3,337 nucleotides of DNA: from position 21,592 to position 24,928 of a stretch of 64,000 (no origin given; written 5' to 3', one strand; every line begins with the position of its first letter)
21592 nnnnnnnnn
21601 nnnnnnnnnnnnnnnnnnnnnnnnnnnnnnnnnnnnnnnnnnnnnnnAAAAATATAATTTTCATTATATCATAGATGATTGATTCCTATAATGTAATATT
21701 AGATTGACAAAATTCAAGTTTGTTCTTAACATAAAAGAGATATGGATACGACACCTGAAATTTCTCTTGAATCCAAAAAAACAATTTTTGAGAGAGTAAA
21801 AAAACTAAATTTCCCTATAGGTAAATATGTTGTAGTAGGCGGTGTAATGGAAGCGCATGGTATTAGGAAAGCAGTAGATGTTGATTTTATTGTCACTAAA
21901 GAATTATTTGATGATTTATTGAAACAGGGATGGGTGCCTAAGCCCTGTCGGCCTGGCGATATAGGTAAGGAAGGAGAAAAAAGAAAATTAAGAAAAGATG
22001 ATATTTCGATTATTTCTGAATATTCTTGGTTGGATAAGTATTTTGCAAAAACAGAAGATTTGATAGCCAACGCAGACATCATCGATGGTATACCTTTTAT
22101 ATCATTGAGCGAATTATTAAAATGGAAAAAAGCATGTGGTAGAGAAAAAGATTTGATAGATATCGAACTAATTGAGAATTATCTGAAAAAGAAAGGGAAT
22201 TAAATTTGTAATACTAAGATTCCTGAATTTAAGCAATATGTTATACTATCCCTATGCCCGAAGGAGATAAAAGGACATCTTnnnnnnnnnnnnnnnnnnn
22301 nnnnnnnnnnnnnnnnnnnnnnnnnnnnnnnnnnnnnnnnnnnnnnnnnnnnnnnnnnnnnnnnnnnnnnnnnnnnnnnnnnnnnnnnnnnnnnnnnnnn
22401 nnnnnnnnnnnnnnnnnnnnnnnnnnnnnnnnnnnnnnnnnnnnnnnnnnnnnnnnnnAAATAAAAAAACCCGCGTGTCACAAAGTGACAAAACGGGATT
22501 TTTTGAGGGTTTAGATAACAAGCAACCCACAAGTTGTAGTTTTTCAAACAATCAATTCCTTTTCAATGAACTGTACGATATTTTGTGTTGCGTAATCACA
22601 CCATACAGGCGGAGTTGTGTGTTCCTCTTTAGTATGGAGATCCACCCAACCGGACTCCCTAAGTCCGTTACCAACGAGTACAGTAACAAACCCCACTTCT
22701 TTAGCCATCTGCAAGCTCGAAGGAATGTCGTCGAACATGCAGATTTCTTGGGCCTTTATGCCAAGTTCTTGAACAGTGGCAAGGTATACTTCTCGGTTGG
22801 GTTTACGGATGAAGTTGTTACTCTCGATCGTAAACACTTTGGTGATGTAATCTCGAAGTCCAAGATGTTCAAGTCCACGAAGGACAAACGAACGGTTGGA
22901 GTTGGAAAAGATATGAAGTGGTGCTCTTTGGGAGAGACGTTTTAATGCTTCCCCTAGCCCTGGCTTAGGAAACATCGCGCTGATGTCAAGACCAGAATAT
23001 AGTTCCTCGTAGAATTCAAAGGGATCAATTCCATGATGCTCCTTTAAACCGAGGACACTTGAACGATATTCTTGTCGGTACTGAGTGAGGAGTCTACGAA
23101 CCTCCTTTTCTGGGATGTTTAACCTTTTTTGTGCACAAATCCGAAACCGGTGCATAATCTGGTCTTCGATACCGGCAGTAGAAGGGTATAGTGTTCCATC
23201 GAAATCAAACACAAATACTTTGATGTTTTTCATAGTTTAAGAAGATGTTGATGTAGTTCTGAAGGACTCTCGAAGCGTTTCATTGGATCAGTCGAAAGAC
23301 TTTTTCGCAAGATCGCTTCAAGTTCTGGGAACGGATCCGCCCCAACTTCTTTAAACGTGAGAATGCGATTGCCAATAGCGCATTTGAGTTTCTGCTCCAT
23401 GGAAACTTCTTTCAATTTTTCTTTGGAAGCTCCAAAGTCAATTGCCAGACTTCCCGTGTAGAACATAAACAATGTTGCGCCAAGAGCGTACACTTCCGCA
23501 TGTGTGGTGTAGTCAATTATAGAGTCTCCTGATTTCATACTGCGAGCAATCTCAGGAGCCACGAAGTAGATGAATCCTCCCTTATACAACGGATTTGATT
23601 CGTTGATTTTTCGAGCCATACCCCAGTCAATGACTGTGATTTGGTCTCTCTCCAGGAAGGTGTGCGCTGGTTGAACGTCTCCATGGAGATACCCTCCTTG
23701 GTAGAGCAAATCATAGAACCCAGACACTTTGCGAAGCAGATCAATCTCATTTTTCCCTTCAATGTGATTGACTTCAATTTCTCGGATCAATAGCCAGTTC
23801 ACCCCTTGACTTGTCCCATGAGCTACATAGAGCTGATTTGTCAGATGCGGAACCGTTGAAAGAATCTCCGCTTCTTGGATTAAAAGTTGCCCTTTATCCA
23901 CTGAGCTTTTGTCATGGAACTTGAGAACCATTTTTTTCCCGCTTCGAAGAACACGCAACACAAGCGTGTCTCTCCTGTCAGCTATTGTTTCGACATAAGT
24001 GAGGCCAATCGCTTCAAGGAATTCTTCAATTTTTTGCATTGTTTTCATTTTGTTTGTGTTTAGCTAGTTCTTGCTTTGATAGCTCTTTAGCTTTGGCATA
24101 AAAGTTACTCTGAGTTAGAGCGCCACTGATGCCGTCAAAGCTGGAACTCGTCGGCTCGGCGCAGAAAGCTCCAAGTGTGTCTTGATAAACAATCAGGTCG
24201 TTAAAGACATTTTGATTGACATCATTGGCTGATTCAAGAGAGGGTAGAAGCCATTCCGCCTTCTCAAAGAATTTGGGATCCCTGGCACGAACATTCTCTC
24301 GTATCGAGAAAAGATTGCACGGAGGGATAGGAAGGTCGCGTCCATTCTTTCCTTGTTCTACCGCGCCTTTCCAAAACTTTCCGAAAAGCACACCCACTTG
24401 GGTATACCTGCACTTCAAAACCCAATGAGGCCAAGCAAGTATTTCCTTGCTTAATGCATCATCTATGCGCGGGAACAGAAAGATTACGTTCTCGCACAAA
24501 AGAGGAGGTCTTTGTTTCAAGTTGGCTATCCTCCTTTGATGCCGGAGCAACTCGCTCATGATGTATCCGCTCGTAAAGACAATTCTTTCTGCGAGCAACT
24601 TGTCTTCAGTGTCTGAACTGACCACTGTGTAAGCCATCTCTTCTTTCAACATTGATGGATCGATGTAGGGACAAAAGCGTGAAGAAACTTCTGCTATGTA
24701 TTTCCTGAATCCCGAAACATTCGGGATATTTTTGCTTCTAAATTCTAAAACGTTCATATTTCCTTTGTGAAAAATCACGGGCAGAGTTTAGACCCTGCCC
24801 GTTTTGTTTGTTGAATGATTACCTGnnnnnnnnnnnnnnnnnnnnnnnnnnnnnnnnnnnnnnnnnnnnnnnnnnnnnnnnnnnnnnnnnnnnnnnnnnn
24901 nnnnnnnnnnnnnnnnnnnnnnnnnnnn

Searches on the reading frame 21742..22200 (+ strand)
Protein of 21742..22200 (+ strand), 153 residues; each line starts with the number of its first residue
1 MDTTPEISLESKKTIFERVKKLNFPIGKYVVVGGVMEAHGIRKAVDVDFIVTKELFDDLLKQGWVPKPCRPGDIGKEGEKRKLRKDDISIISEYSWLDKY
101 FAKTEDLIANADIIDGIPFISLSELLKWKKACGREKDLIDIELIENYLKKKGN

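Call 3: search_protein_families(library=pfam, proteins=[window:21742-22200:+], max_evalue=1)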
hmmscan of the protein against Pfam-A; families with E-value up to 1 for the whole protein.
window:21742-22200:+ (153 aa): 0 families

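Call 4: search_protein_families(library=ncbifam, proteins=[window:21742-22200:+], max_evalue=1)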
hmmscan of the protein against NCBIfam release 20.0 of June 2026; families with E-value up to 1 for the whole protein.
window:21742-22200:+ (153 aa): 0 families

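Call 5: search_protein_families(library=padloc, proteins=[window:21742-22200:+], max_evalue=1)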
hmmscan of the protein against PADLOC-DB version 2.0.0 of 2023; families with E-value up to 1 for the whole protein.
window:21742-22200:+ (153 aa): 0 families

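Call 6: search_protein_families(library=phrogs, proteins=[window:21742-22200:+], max_evalue=1)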
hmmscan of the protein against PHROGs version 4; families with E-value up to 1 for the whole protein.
window:21742-22200:+ (153 aa): 2 families
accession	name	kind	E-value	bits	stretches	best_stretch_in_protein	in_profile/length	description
phrog_12854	-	unknown function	2.8e-06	28.1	1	19-151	14-134/137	-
phrog_20574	-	unknown function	0.3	12.3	1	11-44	8-41/49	-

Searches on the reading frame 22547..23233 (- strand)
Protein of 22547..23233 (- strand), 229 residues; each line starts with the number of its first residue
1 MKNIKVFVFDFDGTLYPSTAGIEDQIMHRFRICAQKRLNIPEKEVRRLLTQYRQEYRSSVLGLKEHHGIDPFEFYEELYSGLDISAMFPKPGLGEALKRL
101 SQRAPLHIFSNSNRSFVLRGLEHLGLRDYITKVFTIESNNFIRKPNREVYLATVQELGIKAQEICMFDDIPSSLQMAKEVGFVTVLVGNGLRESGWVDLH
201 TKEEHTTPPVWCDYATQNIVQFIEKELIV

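Call 3: search_protein_families(library=pfam, proteins=[window:22547-23233:-], max_evalue=1)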
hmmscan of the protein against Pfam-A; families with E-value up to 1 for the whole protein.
window:22547-23233:- (229 aa): 8 families
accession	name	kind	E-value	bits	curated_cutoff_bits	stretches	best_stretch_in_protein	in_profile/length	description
PF00702.32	Hydrolase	-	1.5e-23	84.7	26.4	1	4-181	1-191/191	haloacid dehalogenase-like hydrolase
PF13419.12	HAD_2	-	1e-18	68.5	23.8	1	8-187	2-178/178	Haloacid dehalogenase-like hydrolase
PF13242.12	Hydrolase_like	-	8.7e-06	26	22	1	142-198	2-59/75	HAD-hyrolase-like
PF12710.13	HAD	-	0.00023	22.1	27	1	8-132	2-141/189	haloacid dehalogenase-like hydrolase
PF03031.24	NIF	-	0.00044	20.4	21.8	1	90-179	40-126/160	NLI interacting factor-like phosphatase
PF12689.13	Acid_PPase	-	0.0012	19.2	27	1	154-196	117-159/169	Acid Phosphatase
PF06888.18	Put_Phosphatase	-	0.0019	18.1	27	1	44-135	32-121/234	Putative Phosphatase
PF13344.12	Hydrolase_6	-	0.19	12.2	27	0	132-178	31-75/101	Haloacid dehalogenase-like hydrolase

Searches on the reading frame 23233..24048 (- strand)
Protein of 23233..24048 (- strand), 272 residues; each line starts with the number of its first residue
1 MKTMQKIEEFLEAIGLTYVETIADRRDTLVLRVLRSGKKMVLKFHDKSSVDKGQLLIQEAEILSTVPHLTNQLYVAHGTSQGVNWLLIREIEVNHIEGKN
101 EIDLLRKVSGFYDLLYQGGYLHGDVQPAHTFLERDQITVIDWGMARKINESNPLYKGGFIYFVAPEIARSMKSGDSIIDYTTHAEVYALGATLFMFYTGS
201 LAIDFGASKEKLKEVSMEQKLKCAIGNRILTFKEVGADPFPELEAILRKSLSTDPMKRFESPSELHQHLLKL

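Call 3: search_protein_families(library=pfam, proteins=[window:23233-24048:-], max_evalue=1)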
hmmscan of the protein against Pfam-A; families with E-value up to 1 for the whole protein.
window:23233-24048:- (272 aa): 4 families
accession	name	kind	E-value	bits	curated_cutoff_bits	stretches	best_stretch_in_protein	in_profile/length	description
PF00069.31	Pkinase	-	7.4e-12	45.6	31.7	1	100-267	99-259/263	Protein kinase domain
PF09563.16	RE_LlaJI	-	0.0019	17.9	23.6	1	121-219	79-174/365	LlaJI restriction endonuclease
PF01636.29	APH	-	0.018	15.3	23.2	1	118-146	168-198/239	Phosphotransferase enzyme family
PF01163.29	RIO1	-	0.23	11.5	22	1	95-148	100-154/187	RIO domain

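Call 5: search_protein_families(library=padloc, proteins=[window:23233-24048:-], max_evalue=1)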
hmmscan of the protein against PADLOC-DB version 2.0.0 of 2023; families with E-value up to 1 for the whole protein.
window:23233-24048:- (272 aa): 22 families
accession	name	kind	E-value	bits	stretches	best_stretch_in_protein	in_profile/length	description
PDLC04042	PD-T4-6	-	4.7e-11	40.9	1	99-269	109-269/292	-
PDLC04053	PD-T4-6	-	7.1e-11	40.1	1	99-269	110-268/311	-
PDLC04054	PD-T4-6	-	1.2e-10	39.3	1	94-267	106-268/347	-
PDLC04047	PD-T4-6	-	1.3e-10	38.9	1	95-269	107-269/327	-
PDLC04138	mad6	-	4.2e-10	37.2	1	119-269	173-310/659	mads_6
PDLC04057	PD-T4-6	-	1.9e-08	31.8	1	116-269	125-267/443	-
PDLC04039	PD-T4-6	-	1.2e-07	29.1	1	99-265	114-268/458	-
PDLC04060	PD-T4-6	-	7.8e-07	26.4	1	96-270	105-267/486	-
PDLC04043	PD-T4-6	-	1.4e-06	25.7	1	118-268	134-273/452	-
PDLC04052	PD-T4-6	-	1.8e-06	25.5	1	97-271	111-275/496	-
PDLC04040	PD-T4-6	-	3.9e-06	23.9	1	95-269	98-262/547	-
PDLC04050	PD-T4-6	-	6.5e-06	23.3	1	101-202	165-265/480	-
PDLC04041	PD-T4-6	-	2.6e-05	21.7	1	98-213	128-243/443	-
PDLC04061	PD-T4-6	-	0.0002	19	1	116-269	137-280/510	-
PDLC02375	Stk2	-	0.00024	18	1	91-193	209-310/500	-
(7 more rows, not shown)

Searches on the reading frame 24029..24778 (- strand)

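Call 3: search_protein_families(library=pfam, proteins=[window:24029-24778:-], max_evalue=1)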
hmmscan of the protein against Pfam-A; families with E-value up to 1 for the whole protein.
window:24029-24778:- (250 aa): 1 family
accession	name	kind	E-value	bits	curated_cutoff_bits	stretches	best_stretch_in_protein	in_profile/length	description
PF21780.2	DUF6875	-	4.9e-06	27.2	24.5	1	35-174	25-156/178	Domain of unknown function (DUF6875)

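Call 4: search_protein_families(library=ncbifam, proteins=[window:24029-24778:-], max_evalue=1)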
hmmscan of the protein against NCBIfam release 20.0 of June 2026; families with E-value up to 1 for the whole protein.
window:24029-24778:- (250 aa): 0 families

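Call 5: search_protein_families(library=padloc, proteins=[window:24029-24778:-], max_evalue=1)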
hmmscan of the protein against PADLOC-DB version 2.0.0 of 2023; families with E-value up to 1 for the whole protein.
window:24029-24778:- (250 aa): 0 families

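Call 6: search_protein_families(library=phrogs, proteins=[window:24029-24778:-], max_evalue=1)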
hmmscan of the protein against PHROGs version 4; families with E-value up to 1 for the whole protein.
window:24029-24778:- (250 aa): 0 families
